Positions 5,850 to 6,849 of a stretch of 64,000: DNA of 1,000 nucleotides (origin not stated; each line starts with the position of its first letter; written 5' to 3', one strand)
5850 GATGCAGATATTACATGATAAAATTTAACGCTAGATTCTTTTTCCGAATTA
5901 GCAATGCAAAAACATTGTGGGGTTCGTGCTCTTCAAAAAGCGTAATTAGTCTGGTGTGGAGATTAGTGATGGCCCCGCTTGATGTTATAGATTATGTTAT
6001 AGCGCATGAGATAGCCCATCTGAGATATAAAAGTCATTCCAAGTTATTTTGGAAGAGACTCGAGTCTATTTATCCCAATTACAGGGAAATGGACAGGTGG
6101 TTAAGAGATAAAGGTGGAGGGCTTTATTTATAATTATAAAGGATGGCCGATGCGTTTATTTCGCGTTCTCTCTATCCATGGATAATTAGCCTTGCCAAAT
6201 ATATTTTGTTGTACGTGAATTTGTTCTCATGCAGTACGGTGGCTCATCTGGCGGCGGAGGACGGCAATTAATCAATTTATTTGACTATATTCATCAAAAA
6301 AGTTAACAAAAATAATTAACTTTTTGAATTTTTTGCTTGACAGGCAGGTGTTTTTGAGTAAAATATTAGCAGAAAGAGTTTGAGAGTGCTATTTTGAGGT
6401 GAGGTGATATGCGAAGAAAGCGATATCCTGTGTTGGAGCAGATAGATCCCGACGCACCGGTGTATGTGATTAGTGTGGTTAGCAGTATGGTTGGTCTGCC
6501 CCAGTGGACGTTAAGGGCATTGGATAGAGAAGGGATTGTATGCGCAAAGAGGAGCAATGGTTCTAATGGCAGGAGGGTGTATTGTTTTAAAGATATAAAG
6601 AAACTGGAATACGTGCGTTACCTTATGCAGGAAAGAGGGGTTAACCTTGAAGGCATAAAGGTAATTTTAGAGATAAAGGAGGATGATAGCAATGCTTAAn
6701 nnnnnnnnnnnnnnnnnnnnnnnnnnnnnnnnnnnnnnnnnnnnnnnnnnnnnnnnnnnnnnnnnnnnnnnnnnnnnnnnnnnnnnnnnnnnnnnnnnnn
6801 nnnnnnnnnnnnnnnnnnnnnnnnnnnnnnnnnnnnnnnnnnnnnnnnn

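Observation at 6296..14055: Seven-gene heat-shock super-operon carrying both HspR and HrcA repressors behind one promoter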

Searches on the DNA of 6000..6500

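Call 59: search_rna_families(source=window, start=6000, end=6500, threshold=evalue, max_evalue=1)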
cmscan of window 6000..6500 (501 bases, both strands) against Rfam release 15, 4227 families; matches with E-value up to 1: 1.
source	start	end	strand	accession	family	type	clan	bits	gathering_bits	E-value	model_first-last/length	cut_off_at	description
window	6007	6063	+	RF03344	mir-5365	Gene; miRNA;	-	18.7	70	0.43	1-78/78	no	mir-5365 microRNA precursor family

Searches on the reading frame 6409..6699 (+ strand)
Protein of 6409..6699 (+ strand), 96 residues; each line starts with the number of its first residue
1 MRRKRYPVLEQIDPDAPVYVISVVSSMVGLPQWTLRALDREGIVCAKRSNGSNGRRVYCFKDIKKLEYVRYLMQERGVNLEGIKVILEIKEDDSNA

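Call 3: search_protein_families(library=pfam, proteins=[window:6409-6699:+])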
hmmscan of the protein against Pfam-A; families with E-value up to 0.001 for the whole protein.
window:6409-6699:+ (96 aa): 1 family
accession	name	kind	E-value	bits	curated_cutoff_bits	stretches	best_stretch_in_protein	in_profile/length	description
PF13411.12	MerR_1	-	9.1e-14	51.8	21.6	1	19-88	1-67/69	MerR HTH family regulatory protein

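Call 4: search_protein_families(library=ncbifam, proteins=[window:6409-6699:+])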
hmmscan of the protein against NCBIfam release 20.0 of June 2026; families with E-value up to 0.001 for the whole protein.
window:6409-6699:+ (96 aa): 8 families
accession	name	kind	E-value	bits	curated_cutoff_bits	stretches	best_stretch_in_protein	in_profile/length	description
NF047375.1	HeatShock_HspR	equivalog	7e-21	74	105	1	16-92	1-75/92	heat shock protein transcriptional repressor HspR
NF047377.1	heat_HspR_dupli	exception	2.4e-16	59.9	300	1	15-91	123-197/214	heat shock protein transcriptional repressor HspR, fused homodimer type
NF007069.0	PRK09514.1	equivalog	7.3e-05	22.8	143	1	19-95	2-76/141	Zn(2+)-responsive transcriptional regulator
TIGR02043.1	ZntR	equivalog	0.00013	22.1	167.95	1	21-95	4-76/131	Zn(2+)-responsive transcriptional regulator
NF053740.1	TransRegTnrAGPos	equivalog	0.00016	21.8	140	1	18-92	12-83/108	hypothetical protein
NF052513.1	TransRegCarH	equivalog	0.00039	19.8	400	1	17-87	5-74/274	HTH-type transcriptional repressor CarH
TIGR02051.1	MerR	equivalog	0.00059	20.1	150.85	1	21-92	2-71/124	mercury resistance transcriptional regulator MerR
NF041849.1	trans_regNmlR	equivalog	0.00098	19.2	175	0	21-83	3-63/117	stress response transcriptional regulator NmlR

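Call 16: find_homologous_proteins(query=window:6409-6699:+)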
Query window:6409-6699:+ (96 aa): 10 proteins with E <= 0.001 among 11 candidates.
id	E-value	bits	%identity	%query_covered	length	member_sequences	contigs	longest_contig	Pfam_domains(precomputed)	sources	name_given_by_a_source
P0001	1.1e-56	206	100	100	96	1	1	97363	PF13411.13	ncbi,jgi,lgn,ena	-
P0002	7.1e-43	162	77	97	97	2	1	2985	PF13411.13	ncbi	-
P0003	3.1e-24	102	63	86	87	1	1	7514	PF13411.13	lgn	-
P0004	2.4e-23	99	64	83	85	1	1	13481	PF00376.30,PF13411.13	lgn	-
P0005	1.1e-22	97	60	85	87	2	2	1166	PF13411.13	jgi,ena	-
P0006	2.8e-22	96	58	86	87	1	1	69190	PF13411.13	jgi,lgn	jgi:MerR family transcriptional regulator/heat shock protein HspR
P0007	5.9e-22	95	59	86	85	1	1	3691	PF13411.13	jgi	jgi:MerR family transcriptional regulator/heat shock protein HspR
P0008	1.0e-21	94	61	83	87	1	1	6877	PF13411.13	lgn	-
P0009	9.1e-21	91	58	82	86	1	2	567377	PF13411.13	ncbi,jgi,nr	ncbi:MAG: MerR family transcriptional regulator [Candidatus Omnitrophota bacterium]|jgi:MerR family 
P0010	1.1e-20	91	58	82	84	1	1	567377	PF13411.13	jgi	-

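Call 18: find_related_loci(query=A1, collection=genome_contigs, flank=10000)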
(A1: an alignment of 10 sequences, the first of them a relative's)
Query A1 (96 aa) in genome_contigs; peptide patterns used: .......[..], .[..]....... (x = any residue, [..] = any of these).
321 stretches matched a pattern; 265 encode a relative of the query (tblastn E <= 1e-3); the best 80 are kept; 80 distinct loci.
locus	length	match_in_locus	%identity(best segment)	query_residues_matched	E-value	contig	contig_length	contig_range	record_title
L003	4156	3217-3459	58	11-93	5e-29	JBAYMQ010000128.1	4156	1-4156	MAG: Candidatus Omnitrophota bacterium isolate SO_2016_LW1_43 scaffold39014_LW64-88_2016, whole genome shotgun sequence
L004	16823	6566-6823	57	7-93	3e-29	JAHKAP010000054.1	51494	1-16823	MAG: Candidatus Omnitrophota bacterium isolate Undefined_mixed_planktonic.mb.47 Undefined_mixed_pl.mb.47_k141_893941, wh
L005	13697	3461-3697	63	11-91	5e-29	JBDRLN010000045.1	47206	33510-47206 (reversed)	MAG: Candidatus Omnitrophota bacterium isolate MEGAHIT-group-1.780 k141_369405, whole genome shotgun sequence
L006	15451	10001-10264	59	2-90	9e-29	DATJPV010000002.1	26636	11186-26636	MAG TPA_asm: Patescibacteria group bacterium isolate SMAG_U14922 k141_2958487, whole genome shotgun sequence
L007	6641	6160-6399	61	11-92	7e-29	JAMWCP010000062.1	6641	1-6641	MAG: Candidatus Omnitrophota bacterium isolate QZM4_1.bins.254.Tibet NODE_35423_length_6641_cov_1.278938, whole genome s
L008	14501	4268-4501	61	12-91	1e-28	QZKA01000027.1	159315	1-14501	MAG: Candidatus Omnitrophota bacterium isolate SURF_25 Ga0104751_1000043, whole genome shotgun sequence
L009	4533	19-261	60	11-93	8e-29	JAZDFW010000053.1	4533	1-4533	MAG: Candidatus Omnitrophota bacterium isolate MEGAHIT-group-0.225 k141_19418874, whole genome shotgun sequence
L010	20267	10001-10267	57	4-93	2e-28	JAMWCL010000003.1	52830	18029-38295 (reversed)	MAG: Candidatus Omnitrophota bacterium isolate QZM4_1.bins.77.Tibet NODE_1452_length_52830_cov_3.720832, whole genome sh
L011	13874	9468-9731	54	5-93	2e-28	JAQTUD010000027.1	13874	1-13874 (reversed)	MAG: Candidatus Omnitrophota bacterium isolate STB_56 NODE_10764_length_13874_cov_3.894013_Sandtown_B, whole genome shot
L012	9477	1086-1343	57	2-88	3e-28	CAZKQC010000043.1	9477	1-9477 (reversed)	MAG TPA_asm: uncultured Planctomycetales bacterium isolate SRP098346_co1_321 genome assembly, contig: NODE_9453_length_9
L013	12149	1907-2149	58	11-93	2e-28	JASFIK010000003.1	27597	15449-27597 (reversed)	MAG: Candidatus Omnitrophota bacterium isolate D0608S12metaG_Bin_274 D0608S12metaG_FD_scaffold_37_c1, whole genome shotg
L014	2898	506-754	60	11-95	2e-28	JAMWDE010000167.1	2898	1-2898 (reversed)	MAG: Candidatus Omnitrophota bacterium isolate QZM4_2.bins.442.Tibet NODE_132149_length_2898_cov_0.865392, whole genome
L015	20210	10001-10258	58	5-91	6e-28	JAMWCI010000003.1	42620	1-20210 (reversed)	MAG: Candidatus Omnitrophota bacterium isolate JZ-4.bins.180.201808 NODE_880_length_42620_cov_1.184948, whole genome sho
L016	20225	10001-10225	61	12-88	4e-28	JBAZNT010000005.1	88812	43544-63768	MAG: Candidatus Omnitrophota bacterium isolate SO_2017_LW4_77 scaffold_799_c1_LW137-91_2017, whole genome shotgun sequen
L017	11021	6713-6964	56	4-88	5e-28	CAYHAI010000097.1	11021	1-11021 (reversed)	MAG TPA_asm: uncultured Planctomycetales bacterium isolate ERP119294_co2_437 genome assembly, contig: k141_438275, whole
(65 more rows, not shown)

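Call 22: find_encoding_contigs(protein=P0002, flank=10000, max_places=4)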
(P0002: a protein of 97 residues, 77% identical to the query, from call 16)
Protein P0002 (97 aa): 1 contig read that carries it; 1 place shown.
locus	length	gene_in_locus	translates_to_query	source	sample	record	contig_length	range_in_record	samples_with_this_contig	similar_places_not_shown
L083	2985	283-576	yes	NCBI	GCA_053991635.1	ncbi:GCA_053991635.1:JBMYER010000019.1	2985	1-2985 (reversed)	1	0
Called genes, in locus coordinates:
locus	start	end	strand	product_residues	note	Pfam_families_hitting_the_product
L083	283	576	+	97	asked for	PF13411:MerR_1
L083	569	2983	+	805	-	?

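Call 27: find_related_loci(query=window:6409-6699:+, collection=metagenome_contigs, flank=10000)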
Query window:6409-6699:+ (96 aa) in metagenome_contigs; peptide patterns used: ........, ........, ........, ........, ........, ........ (x = any residue, [..] = any of these).
211 stretches matched a pattern; 1 encode a relative of the query (tblastn E <= 1e-3); 1 distinct loci.
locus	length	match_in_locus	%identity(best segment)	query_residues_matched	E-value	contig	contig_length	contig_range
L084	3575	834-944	54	37-67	2e-7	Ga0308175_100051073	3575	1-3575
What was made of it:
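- Tried and rejected: It returned one irrelevant locus (call 27).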

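Call 60: search_protein_families(library=ncbifam, alignment_id=A1, max_evalue=0.001)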
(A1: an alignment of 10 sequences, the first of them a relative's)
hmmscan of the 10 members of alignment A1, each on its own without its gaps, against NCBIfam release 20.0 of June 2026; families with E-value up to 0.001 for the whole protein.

A. member 1, P0001 (96 aa): 8 families
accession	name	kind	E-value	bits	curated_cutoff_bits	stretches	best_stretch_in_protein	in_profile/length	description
NF047375.1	HeatShock_HspR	equivalog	7e-21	74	105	1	16-92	1-75/92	heat shock protein transcriptional repressor HspR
NF047377.1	heat_HspR_dupli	exception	2.4e-16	59.9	300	1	15-91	123-197/214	heat shock protein transcriptional repressor HspR, fused homodimer type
NF007069.0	PRK09514.1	equivalog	7.3e-05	22.8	143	1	19-95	2-76/141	Zn(2+)-responsive transcriptional regulator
TIGR02043.1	ZntR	equivalog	0.00013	22.1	167.95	1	21-95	4-76/131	Zn(2+)-responsive transcriptional regulator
NF053740.1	TransRegTnrAGPos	equivalog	0.00016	21.8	140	1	18-92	12-83/108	hypothetical protein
NF052513.1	TransRegCarH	equivalog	0.00039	19.8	400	1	17-87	5-74/274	HTH-type transcriptional repressor CarH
TIGR02051.1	MerR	equivalog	0.00059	20.1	150.85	1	21-92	2-71/124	mercury resistance transcriptional regulator MerR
NF041849.1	trans_regNmlR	equivalog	0.00098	19.2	175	0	21-83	3-63/117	stress response transcriptional regulator NmlR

B. families by the number of members that match (of 10 scanned): 10 families
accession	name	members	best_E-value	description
NF047375.1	HeatShock_HspR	10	9e-24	heat shock protein transcriptional repressor HspR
NF047377.1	heat_HspR_dupli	10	9e-20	heat shock protein transcriptional repressor HspR, fused homodimer type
NF050798.1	TF_FtsR_Actino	8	3.4e-06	transcriptional regulator FtsR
NF053740.1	TransRegTnrAGPos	7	1.5e-06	hypothetical protein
NF052513.1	TransRegCarH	5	7.7e-05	HTH-type transcriptional repressor CarH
NF011617.0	PRK15043.1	4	3.3e-05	HTH-type transcriptional regulator MlrA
NF041849.1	trans_regNmlR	2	4.6e-05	stress response transcriptional regulator NmlR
NF007069.0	PRK09514.1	2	7.3e-05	Zn(2+)-responsive transcriptional regulator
TIGR02043.1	ZntR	2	7.3e-05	Zn(2+)-responsive transcriptional regulator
TIGR02051.1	MerR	2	0.00044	mercury resistance transcriptional regulator MerR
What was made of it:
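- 6409..6699 (+): hspR-like MerR-family regulator, 96 aa. NCBIfam HspR scores 74 bits, below the cut-off of 105, but is by far the best family hit (calls 3, 4, 60).
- The ten closest homologues also match HspR best, with a best E-value of 9e-24 (calls 4, 60).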
